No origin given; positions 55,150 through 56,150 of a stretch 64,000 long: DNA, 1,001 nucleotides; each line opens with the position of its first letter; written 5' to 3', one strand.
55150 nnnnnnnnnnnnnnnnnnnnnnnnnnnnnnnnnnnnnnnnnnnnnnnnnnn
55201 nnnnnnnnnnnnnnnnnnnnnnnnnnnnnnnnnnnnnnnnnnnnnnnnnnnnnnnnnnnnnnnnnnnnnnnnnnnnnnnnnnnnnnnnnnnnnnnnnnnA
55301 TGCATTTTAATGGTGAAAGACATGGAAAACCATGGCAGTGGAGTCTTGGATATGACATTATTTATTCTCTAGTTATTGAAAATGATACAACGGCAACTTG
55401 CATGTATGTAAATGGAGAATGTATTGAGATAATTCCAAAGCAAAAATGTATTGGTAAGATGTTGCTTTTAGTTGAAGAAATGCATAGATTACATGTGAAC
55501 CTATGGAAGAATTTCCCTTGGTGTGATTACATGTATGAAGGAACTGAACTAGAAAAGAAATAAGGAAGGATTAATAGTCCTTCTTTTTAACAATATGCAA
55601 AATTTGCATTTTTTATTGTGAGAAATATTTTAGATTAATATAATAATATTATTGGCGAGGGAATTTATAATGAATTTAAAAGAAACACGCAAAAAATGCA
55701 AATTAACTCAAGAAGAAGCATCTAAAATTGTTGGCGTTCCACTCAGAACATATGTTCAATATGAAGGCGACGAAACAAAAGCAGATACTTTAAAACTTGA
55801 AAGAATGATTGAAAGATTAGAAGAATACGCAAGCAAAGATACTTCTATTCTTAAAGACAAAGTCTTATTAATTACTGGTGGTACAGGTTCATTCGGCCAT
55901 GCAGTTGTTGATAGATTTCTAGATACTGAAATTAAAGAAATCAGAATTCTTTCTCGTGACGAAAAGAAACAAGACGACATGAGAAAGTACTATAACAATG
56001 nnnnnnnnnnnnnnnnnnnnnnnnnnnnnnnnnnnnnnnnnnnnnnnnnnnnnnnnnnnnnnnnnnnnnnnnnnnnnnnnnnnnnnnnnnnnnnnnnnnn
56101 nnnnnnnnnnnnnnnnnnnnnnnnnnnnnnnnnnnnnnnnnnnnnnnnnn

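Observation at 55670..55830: XRE-family helix-turn-helix fused to the N-terminus of the FnlA/CapE UDP-GlcNAc 4,6-dehydratase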

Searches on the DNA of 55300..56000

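Call 84: search_rna_families(source=window, start=55300, end=56000, threshold=evalue, max_evalue=1)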
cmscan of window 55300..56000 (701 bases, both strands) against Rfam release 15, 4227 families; matches with E-value up to 1: 1.
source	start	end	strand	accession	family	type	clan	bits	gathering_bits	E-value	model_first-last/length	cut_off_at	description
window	55489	55618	-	RF01984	ZEB2_AS1_1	Gene; lncRNA;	-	20.7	80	0.45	1-128/128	no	ZEB2 antisense RNA 1 conserved region 1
